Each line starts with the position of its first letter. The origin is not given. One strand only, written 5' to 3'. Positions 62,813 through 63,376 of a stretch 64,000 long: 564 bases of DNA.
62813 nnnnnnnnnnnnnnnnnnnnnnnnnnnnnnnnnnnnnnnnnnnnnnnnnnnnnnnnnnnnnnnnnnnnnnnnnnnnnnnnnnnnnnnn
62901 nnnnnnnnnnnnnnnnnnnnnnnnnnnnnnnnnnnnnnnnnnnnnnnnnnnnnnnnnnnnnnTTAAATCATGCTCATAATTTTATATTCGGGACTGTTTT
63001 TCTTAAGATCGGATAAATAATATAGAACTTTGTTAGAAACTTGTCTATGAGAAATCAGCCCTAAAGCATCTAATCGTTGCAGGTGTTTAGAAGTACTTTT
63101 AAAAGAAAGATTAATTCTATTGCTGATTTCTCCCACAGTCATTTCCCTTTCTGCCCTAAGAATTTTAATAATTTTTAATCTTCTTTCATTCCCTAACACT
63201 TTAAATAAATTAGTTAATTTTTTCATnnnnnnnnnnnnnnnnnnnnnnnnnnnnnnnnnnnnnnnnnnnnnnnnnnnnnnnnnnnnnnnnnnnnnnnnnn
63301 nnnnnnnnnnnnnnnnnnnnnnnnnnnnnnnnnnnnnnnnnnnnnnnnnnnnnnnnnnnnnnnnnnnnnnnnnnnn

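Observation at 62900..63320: Palindromic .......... operators on both sides of an ArsR-family regulator upstream of a DUF2207 membrane protein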

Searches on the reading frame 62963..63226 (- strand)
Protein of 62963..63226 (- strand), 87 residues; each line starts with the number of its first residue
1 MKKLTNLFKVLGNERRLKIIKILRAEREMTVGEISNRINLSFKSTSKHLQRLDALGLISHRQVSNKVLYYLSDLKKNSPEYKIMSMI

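Call 6: search_protein_families(library=pfam, proteins=[window:62963-63226:-], max_evalue=0.01)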
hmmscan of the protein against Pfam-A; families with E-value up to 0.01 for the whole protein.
window:62963-63226:- (87 aa): 18 families
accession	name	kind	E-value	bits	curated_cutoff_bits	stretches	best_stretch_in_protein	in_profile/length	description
PF01022.26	HTH_5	-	7.9e-10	38.9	22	1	14-59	2-46/47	Bacterial regulatory protein, arsR family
PF13412.12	HTH_24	-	3.3e-08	33.4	21.9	1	13-58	2-47/48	Winged helix-turn-helix DNA-binding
PF12840.13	HTH_20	-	4e-06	27.1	27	1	11-60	1-50/51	Helix-turn-helix domain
PF25212.1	HVO_A0114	-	4e-06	27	27.6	1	4-65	13-73/84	HVO_A0114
PF24035.1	DUF7344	-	1.6e-05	25.6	27.8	1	8-39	1-31/76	Domain of unknown function (DUF7344)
PF14947.12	HTH_45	-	0.00019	21.8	25.5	1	20-71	9-58/77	Winged helix-turn-helix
PF01047.28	MarR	-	0.00024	21.4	24.6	1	14-62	3-51/59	MarR family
PF08279.18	HTH_11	-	0.00027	21.2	25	1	15-57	1-44/55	HTH domain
PF12802.13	MarR_2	-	0.00065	20.3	27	1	23-61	15-53/61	MarR family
PF21476.4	PF0610-like_N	-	0.00066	20.3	33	1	15-50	2-36/50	PF0610-like, N-terminal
PF24038.1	DUF7347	-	0.0012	19.5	27.6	1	6-52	3-52/77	Domain of unknown function (DUF7347)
PF09339.16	HTH_IclR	-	0.0012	19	22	1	15-59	4-49/52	IclR helix-turn-helix domain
PF01978.25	TrmB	-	0.0015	18.8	25.6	1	25-73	19-66/68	Sugar-specific transcriptional regulator TrmB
PF13601.12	HTH_34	-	0.0022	18.6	27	1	16-61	2-47/80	Winged helix DNA-binding domain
PF08100.18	Dimerisation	-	0.0036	17.5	25.6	1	10-73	21-85/93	O-methyltransferase dimerisation domain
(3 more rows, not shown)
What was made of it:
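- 62963..63226 (-): Gene for an 87-aa ArsR/SmtB-family winged-helix protein. It has no Cys, and its recognition helix is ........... Pfam HTH_5, E 7.9e-10 (call 6).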

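Call 7: search_protein_families(library=ncbifam, proteins=[window:62963-63226:-], max_evalue=0.01)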
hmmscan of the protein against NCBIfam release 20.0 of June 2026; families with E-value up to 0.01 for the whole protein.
window:62963-63226:- (87 aa): 18 families
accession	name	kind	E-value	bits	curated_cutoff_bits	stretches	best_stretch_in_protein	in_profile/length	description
NF033788.1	HTH_metalloreg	subfamily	5.8e-18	64.5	55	1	5-73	2-70/77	metalloregulator ArsR/SmtB family transcription factor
NF033789.1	repress_SdpR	subfamily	3.9e-12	45.9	100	1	8-71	2-64/79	autorepressor SdpR family transcription factor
NF007528.0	PRK10141.1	subfamily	4.3e-09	36.3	97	1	6-72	8-74/117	metalloregulator ArsR/SmtB family transcription factor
NF040642.1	sulf_sens_BigR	equivalog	1.5e-06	28.2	155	1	4-75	10-80/95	sulfite-sensing transcriptional repressor BigR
NF053602.1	Phr_regulator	exception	3.7e-06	26.6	320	1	4-61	2-58/191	heat shock transcription regulator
NF045707.1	Dbac_1936_reg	equivalog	1.8e-05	24.7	115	1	4-74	7-76/99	ArsR/SmtB-type metalloregulator TsoR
NF004170.0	PRK05638.1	equivalog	4.6e-05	22.2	421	1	15-73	372-431/442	threonine synthase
NF053606.1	Sta1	subfamily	0.00012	22.2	80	1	13-66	19-72/100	Sta1 family transcriptional regulator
NF053610.1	Sso10a_fam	subfamily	0.00016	21.6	60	1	19-71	7-56/64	Sso10a family chromatin protein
NF041413.1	ArsR_Rv2640c_fam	equivalog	0.00018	21.9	155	1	8-68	36-98/118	Rv2640c family ArsR-like transcriptional regulator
NF040939.2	trans_reg_lrs14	equivalog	0.0003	20.8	90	1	19-66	27-74/103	Lrs14 family HTH-type transcriptional regulator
NF053755.1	MsvR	equivalog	0.00032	20.5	220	1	7-63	6-61/236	transcriptional factor MsvR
TIGR01884.1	cas_HTH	subfamily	0.0004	19.8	60.2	1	13-63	141-191/202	CRISPR-associated CARF protein Csa3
NF011671.1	PRK15090.1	equivalog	0.0006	19.1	275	1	16-66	16-66/256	DNA-binding transcriptional regulator KdgR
NF052532.1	TransRegPagRBaca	equivalog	0.0013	18.7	170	1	5-63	18-76/99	transcriptional repressor PagR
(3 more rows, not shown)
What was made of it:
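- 62963..63226 (-): NCBIfam NF033788, 64.5 bits against a cutoff of 55 (call 7).
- On ArsR/SmtB family (Pfam HTH_5, NCBIfam NF033788): NF033788 64.5 bits against a cutoff of 55 (call 7).
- On SdpR autorepressor subfamily (NF033789) with SdpI partner: 45.9 bits against a cutoff of 100 (call 7).
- The second-best NCBIfam hit is the SdpR autorepressor subfamily, E 3.9e-12 (call 7). The SdpR score of 45.9 bits is far below the cutoff of 100 (call 7).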

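Call 9: find_homologous_proteins(query=window:62963-63226:-, max_evalue=0.00001)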
Query window:62963-63226:- (87 aa): 9 proteins with E <= 0.00001 among 12 candidates.
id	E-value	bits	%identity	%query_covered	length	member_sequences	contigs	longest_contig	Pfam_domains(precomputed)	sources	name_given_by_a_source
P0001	2.3e-46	173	100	100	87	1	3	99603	PF24035.2,PF12840.14,PF13412.13,PF01022.27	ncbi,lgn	-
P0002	2.2e-38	147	85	100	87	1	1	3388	PF01022.27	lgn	-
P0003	1.3e-14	72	54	82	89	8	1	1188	PF12840.14,PF13412.13,PF01022.27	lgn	-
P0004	1.4e-14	72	56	82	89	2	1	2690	PF12840.14,PF13412.13,PF01022.27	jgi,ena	-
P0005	6.4e-14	70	62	67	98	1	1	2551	PF01047.29,PF12840.14,PF13412.13,PF08279.19,PF25212.3,PF01978.26,PF01022.27,PF24038.2,PF14947.13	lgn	-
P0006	9.2e-12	63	51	83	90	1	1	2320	PF13412.13,PF01022.27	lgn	-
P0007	1.3e-10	59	51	82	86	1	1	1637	PF12840.14,PF08279.19,PF25212.3,PF01022.27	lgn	-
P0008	2.0e-9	56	56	70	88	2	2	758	PF01022.27,PF13601.13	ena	-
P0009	1.6e-7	50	42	83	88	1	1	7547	PF01022.27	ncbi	-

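Call 10: find_encoding_contigs(protein=P0002, flank=5000, max_places=3)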
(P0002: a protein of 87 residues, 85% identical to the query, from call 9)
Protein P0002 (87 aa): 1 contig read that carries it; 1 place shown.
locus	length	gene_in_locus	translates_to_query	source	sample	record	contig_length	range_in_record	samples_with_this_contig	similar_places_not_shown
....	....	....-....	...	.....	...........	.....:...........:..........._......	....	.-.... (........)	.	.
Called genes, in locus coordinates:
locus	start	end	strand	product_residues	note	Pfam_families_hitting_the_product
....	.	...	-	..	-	?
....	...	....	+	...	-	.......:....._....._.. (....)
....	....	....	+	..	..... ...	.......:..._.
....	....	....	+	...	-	?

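Call 11: find_encoding_contigs(protein=P0001, flank=6000, max_places=4)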
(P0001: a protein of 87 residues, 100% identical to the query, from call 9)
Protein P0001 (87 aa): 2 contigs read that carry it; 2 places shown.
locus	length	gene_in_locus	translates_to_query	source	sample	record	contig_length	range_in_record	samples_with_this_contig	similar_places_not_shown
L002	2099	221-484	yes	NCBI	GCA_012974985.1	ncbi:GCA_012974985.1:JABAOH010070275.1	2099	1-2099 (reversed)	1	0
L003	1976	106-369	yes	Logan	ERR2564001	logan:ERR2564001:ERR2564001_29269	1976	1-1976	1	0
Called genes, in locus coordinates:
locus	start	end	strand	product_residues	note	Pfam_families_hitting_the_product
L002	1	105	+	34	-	?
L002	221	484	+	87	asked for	PF24035:DUF7344 (faint), PF12840:HTH_20 (weak), PF01022:HTH_5, PF13412:HTH_24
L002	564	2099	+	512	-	?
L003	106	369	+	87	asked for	PF24035:DUF7344 (faint), PF12840:HTH_20 (weak), PF01022:HTH_5, PF13412:HTH_24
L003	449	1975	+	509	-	?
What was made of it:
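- It is paired with a membrane protein in this lineage (calls 6, 10, 11).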

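Call 13: find_encoding_contigs(protein=P0003, flank=5000, max_places=3)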
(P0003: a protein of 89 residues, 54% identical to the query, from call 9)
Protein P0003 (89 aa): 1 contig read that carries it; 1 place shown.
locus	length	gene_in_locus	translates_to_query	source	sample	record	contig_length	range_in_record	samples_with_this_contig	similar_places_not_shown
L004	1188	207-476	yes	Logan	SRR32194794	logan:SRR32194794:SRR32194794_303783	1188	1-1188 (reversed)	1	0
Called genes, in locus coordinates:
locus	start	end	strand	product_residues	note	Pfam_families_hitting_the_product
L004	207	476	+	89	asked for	PF12840:HTH_20, PF01022:HTH_5, PF13412:HTH_24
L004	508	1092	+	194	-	-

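Call 14: find_encoding_contigs(protein=P0004, flank=5000, max_places=3)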
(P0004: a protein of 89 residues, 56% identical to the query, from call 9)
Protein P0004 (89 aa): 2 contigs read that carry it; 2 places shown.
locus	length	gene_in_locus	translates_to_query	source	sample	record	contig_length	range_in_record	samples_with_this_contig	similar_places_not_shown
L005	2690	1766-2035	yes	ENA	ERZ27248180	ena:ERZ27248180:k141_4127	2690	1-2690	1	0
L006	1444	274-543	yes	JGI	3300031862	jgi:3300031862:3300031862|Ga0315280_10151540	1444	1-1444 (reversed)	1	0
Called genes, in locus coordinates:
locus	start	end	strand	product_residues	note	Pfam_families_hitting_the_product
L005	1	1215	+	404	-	?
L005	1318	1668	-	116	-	-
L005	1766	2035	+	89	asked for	PF12840:HTH_20 (weak), PF01022:HTH_5, PF13412:HTH_24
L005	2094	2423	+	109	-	PF03819:MazG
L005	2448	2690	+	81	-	?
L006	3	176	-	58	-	?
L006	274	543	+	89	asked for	PF12840:HTH_20 (weak), PF01022:HTH_5, PF13412:HTH_24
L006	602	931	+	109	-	PF03819:MazG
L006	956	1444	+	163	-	?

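Call 15: find_encoding_contigs(protein=P0005, flank=5000, max_places=3)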
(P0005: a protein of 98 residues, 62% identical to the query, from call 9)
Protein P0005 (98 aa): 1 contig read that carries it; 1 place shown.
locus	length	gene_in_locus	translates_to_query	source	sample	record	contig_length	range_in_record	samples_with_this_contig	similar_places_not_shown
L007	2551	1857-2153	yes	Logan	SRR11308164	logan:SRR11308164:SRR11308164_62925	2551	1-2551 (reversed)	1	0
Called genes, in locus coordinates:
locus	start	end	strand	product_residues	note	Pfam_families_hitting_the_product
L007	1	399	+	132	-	?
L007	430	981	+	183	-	PF01613:Flavin_Reduct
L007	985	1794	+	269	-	PF01887:SAM_HAT_N, PF20257:SAM_HAT_C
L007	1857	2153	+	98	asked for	PF01022:HTH_5, PF01047:MarR (weak), PF01978:TrmB (weak), PF12840:HTH_20 (weak), PF13412:HTH_24, PF25212:HVO_A0114 (weak), PF08279:HTH_11 (weak), PF14947:HTH_45 (weak), +1 more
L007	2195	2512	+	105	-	-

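Call 19: find_related_loci(query=A1, collection=genome_contigs, flank=4000)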
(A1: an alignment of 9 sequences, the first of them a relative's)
Query A1 (87 aa) in genome_contigs; peptide patterns used: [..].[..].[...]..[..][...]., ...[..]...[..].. (x = any residue, [..] = any of these).
527 stretches matched a pattern; 228 encode a relative of the query (tblastn E <= 1e-3); the best 80 are kept; 80 distinct loci.
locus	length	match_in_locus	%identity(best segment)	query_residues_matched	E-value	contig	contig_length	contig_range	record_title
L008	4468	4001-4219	47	1-73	3e-18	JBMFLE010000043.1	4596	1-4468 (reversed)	MAG: Patescibacteria group bacterium isolate KM4336-41 NODE_43_length_4596_cov_4.651029, whole genome shotgun sequence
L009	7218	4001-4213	51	1-71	3e-18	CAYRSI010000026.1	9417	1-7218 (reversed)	MAG TPA_asm: uncultured Candidatus Saccharibacteria bacterium isolate SRP068000_co3_30 genome assembly, contig: NODE_105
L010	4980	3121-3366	49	1-82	3e-18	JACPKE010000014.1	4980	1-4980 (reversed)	MAG: Candidatus Brennerbacteria bacterium isolate NC_groundwater_486_Ag_S-0.1um_40_11 S35_SO-1_scaffold_73586, whole gen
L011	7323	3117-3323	52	1-69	1e-17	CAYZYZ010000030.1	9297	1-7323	MAG TPA_asm: uncultured Candidatus Saccharibacteria bacterium isolate binchicken_co387_569 genome assembly, contig: NODE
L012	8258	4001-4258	46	1-87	9e-18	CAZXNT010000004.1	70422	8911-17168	MAG TPA_asm: uncultured Candidatus Saccharibacteria bacterium isolate SRP302447_co2_43 genome assembly, contig: NODE_119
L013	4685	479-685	55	1-69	2e-17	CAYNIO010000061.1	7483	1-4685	MAG TPA_asm: uncultured Planctomycetia bacterium isolate binchicken_co19_592 genome assembly, contig: NODE_17318_length_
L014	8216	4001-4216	53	1-72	2e-17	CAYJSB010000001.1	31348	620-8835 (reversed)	MAG TPA_asm: uncultured Candidatus Saccharibacteria bacterium isolate ERP125453_co1_310 genome assembly, contig: NODE_11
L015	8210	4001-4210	54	1-70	3e-17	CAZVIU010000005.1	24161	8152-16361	MAG TPA_asm: uncultured Gammaproteobacteria bacterium isolate binchicken_co21_267 genome assembly, contig: NODE_954_leng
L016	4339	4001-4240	47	2-82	4e-17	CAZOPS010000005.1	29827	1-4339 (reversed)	MAG TPA_asm: uncultured Candidatus Saccharibacteria bacterium isolate SRP141376_co2_359 genome assembly, contig: NODE_33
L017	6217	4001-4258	45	1-87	6e-17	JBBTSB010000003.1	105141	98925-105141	MAG: Patescibacteria group bacterium isolate H51-bin046_1 H51_bin046_1_000000000003, whole genome shotgun sequence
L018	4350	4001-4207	51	1-69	4e-17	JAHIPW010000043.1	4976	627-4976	MAG: bacterium isolate KR13_S3.mb.88 KR13_S3.mb.88_k141_161342, whole genome shotgun sequence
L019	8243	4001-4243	47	1-81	5e-17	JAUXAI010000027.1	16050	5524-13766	MAG: bacterium isolate CSMAG_2758 CSMAG_2758_k141_70367_length_16050_cov_9.7164, whole genome shotgun sequence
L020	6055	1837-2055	51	1-73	7e-17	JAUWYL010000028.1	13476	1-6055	MAG: bacterium isolate CSMAG_2709 CSMAG_2709_k141_339604_length_13476_cov_11.9819, whole genome shotgun sequence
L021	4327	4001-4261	40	1-87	1e-16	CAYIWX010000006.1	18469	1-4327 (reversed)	MAG TPA_asm: uncultured Candidatus Saccharibacteria bacterium isolate ERP119705_co3_575 genome assembly, contig: NODE_34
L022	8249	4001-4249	45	1-87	9e-17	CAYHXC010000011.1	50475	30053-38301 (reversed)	MAG TPA_asm: uncultured Candidatus Saccharibacteria bacterium isolate ERP119705_co17_57 genome assembly, contig: NODE_58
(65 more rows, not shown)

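Call 35: search_solved_structures(query=window:62963-63226:-, max_evalue=0.001, show_alignments=2)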
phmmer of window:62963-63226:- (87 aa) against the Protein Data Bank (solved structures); distinct sequences matched with E-value up to 0.001: 21.
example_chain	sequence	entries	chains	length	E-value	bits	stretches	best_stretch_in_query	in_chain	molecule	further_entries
4k2e_A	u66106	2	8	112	3.3e-09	40.5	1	4-74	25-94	Transcriptional activator HlyU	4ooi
6cdb_A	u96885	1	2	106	3.5e-08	37.2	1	2-74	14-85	ArsR family transcriptional regulator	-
1r1u_A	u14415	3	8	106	9e-08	36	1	2-74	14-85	repressor protein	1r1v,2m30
2kjb_A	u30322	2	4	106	9e-08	36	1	2-74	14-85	CzrA protein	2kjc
6cda_A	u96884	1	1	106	2.3e-07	34.7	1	2-74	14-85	ArsR family transcriptional regulator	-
3jth_A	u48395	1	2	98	2.6e-07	34.5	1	4-72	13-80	Transcription activator HlyU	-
5znx_A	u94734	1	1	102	2.9e-07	34.4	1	4-72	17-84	Transcriptional activator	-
4ggg_A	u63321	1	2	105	4.1e-07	33.9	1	2-74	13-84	Repressor protein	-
9t6t_A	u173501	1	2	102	1.4e-06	32.1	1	4-72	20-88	Lmo1102 protein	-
7p6f_AAA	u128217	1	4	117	1.5e-06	32.1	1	6-73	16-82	Transcriptional regulator SrnR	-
9t6r_A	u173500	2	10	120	2.2e-06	31.6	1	4-72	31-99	Lmo1102 protein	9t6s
4omy_A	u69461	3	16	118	2.5e-06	31.4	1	8-72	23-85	NolR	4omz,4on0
1r22_A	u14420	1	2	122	6.5e-06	30.1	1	3-73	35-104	Transcriptional repressor smtB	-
1r1t_A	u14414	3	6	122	1.3e-05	29.2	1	3-73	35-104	Transcriptional repressor smtB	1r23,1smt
3cuo_A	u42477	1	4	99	5.1e-05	27.2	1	6-73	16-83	Uncharacterized HTH-type transcriptional regulator ygaV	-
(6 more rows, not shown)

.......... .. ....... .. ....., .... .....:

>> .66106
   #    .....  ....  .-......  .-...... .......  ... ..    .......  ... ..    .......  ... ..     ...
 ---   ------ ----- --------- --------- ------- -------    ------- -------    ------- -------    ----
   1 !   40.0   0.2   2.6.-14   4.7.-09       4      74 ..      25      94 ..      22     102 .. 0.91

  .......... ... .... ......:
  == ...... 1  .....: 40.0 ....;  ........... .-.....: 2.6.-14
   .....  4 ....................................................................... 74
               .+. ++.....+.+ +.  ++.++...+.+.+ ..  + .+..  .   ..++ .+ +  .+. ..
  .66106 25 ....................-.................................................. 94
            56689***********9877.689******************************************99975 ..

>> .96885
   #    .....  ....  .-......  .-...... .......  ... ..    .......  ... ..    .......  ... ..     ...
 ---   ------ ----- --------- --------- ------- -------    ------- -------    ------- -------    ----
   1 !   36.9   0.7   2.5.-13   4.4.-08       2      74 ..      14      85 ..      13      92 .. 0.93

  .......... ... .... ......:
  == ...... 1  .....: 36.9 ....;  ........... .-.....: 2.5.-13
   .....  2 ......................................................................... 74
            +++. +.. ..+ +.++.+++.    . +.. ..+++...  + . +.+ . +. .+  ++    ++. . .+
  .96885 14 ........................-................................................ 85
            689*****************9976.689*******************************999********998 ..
